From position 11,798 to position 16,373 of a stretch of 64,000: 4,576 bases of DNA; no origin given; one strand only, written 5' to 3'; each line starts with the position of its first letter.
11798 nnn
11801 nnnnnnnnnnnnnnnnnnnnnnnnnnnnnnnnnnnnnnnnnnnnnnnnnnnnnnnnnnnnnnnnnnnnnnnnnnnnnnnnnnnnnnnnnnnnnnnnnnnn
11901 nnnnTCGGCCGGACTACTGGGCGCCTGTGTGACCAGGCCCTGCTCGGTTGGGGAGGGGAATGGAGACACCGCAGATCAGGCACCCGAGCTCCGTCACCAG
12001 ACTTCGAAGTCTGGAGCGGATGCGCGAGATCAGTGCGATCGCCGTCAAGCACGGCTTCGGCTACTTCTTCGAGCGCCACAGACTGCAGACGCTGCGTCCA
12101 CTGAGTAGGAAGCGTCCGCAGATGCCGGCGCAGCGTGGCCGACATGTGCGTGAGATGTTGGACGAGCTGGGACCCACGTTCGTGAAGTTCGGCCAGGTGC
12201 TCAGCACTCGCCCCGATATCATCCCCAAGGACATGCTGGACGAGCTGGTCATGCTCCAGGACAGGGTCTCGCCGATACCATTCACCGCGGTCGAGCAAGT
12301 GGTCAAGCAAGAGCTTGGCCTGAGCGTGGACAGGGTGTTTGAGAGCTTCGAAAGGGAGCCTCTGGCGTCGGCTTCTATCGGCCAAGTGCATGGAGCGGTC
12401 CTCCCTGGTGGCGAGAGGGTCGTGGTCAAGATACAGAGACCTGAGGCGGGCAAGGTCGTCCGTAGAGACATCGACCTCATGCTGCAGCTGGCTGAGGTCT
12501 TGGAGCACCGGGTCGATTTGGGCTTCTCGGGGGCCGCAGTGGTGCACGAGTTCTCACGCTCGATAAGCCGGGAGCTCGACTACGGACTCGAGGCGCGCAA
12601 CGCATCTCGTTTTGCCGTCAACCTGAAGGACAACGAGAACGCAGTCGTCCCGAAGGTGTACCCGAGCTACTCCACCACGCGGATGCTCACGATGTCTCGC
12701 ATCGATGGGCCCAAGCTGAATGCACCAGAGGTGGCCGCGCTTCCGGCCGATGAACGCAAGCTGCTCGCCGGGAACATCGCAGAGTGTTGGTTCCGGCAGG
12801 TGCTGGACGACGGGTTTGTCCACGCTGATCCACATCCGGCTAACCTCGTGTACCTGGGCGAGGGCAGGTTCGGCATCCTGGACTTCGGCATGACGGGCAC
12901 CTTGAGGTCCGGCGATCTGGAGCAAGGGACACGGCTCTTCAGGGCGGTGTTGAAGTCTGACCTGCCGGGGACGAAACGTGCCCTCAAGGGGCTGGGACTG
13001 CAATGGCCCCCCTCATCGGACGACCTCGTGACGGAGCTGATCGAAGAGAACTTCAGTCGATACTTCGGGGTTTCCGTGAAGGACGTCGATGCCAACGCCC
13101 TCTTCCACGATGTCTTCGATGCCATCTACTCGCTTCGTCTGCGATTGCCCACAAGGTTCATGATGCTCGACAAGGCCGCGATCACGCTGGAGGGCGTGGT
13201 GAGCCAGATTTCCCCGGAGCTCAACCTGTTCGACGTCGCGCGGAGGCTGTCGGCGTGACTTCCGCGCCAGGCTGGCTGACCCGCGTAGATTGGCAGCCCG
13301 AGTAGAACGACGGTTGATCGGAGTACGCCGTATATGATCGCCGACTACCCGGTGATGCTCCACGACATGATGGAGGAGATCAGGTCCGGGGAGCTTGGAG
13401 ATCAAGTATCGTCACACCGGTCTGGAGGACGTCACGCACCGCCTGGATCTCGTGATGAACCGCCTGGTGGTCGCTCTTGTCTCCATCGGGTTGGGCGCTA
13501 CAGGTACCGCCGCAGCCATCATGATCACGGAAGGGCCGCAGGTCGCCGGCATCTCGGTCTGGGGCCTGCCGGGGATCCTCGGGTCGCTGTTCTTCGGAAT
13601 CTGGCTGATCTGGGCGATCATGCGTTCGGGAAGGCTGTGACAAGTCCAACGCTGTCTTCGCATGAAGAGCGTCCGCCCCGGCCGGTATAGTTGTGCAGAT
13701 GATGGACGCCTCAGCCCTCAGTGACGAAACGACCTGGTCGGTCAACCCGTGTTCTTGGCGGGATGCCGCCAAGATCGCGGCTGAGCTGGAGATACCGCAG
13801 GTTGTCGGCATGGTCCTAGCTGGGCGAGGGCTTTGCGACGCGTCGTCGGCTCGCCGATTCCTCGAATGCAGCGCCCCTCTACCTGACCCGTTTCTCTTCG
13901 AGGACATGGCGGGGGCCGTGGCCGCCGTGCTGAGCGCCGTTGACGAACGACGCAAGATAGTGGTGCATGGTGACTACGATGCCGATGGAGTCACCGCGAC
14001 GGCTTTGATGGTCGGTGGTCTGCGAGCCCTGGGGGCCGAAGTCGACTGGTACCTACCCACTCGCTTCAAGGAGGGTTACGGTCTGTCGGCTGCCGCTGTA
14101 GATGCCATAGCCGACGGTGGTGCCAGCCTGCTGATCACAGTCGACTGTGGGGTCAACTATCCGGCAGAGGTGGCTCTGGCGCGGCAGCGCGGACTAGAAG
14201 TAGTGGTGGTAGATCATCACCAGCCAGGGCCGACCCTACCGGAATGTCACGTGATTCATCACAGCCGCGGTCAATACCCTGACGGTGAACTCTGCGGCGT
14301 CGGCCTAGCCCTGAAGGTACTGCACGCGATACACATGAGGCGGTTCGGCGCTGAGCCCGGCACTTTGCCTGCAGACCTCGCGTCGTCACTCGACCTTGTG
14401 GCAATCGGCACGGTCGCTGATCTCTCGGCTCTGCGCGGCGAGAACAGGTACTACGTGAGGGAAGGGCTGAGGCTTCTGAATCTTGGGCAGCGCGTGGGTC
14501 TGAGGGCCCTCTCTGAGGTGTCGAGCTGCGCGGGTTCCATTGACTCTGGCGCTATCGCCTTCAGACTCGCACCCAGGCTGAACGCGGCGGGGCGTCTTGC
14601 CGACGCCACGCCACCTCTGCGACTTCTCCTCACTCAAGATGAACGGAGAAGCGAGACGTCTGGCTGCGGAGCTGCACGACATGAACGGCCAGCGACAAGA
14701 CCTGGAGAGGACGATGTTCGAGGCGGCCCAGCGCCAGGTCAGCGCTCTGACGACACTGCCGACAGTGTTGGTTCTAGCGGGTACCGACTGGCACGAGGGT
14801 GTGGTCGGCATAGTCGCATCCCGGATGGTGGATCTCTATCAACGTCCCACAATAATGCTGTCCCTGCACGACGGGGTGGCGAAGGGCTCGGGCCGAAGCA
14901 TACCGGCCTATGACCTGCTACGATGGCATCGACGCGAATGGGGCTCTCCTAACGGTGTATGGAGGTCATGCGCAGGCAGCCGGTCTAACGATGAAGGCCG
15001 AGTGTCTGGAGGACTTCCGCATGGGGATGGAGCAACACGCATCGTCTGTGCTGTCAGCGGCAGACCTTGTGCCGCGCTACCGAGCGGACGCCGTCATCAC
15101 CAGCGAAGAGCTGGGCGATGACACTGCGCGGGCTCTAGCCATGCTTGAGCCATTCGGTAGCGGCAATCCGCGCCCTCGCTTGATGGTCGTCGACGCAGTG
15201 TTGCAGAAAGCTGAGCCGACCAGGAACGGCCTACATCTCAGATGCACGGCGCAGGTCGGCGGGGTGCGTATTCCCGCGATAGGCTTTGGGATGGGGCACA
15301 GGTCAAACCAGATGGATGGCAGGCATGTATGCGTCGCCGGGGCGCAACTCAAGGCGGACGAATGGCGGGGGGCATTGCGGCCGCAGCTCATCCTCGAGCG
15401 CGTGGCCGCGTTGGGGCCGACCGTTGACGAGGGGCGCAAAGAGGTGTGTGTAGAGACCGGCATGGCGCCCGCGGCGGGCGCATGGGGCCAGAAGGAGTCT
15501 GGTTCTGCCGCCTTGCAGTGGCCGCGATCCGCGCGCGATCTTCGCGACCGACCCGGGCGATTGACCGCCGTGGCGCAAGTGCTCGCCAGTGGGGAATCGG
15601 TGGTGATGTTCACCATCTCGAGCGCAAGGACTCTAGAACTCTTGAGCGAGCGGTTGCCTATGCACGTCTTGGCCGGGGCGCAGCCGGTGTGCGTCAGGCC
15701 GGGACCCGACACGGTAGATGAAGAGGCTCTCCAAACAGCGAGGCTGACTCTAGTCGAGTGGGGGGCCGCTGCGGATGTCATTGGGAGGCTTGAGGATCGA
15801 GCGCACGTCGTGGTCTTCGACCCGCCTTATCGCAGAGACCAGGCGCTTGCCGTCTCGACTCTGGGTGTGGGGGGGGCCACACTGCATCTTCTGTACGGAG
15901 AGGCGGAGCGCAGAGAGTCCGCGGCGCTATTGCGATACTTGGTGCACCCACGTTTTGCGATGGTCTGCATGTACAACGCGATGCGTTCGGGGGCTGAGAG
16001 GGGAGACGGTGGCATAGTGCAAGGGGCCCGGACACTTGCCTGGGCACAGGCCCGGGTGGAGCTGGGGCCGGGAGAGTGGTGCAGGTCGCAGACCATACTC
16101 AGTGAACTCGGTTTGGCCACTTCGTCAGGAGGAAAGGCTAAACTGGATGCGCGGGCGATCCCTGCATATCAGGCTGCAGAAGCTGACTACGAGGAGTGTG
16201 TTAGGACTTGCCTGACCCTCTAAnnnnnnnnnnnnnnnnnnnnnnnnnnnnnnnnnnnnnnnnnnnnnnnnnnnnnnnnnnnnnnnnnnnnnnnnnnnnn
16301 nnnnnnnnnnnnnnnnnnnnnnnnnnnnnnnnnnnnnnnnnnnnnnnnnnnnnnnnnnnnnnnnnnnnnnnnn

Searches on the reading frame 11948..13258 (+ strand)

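Call 58: search_protein_families(library=pfam, proteins=[window:11948-13258:+], max_evalue=0.00001)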
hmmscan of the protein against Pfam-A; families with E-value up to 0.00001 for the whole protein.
window:11948-13258:+ (436 aa): 2 families
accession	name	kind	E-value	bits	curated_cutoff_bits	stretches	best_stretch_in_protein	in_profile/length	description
PF03109.22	ABC1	-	8.9e-66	221.9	22.9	1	103-339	2-237/244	ABC1 atypical kinase-like domain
PF01636.29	APH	-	2.1e-06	28.1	23.2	0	261-317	138-198/239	Phosphotransferase enzyme family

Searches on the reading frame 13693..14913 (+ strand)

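Call 58: search_protein_families(library=pfam, proteins=[window:13693-14913:+], max_evalue=0.00001)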
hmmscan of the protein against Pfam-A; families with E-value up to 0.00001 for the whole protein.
window:13693-14913:+ (406 aa): 1 family
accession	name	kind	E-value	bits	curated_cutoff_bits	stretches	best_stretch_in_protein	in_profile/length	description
PF01368.27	DHH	-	1.8e-21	77.1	28.1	1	88-239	1-124/125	DHH family, N-terminal domain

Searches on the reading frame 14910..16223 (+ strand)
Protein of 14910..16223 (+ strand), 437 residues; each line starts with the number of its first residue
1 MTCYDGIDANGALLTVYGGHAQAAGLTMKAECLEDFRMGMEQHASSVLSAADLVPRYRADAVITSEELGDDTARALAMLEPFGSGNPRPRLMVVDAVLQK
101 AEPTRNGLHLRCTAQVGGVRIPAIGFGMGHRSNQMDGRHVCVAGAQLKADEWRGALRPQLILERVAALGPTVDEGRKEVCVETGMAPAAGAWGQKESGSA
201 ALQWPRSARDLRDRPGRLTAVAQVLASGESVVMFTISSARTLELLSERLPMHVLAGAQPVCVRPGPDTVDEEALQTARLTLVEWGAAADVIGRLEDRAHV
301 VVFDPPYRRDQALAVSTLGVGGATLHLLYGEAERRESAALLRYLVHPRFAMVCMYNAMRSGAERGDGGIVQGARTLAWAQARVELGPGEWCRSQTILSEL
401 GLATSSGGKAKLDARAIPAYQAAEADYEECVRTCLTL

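Call 58: search_protein_families(library=pfam, proteins=[window:14910-16223:+], max_evalue=0.00001)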
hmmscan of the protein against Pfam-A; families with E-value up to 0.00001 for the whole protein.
window:14910-16223:+ (437 aa): 1 family
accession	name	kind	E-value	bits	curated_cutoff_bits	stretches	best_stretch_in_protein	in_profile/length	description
PF17768.7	RecJ_OB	-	1e-17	64.6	27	1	60-163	2-106/107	RecJ OB domain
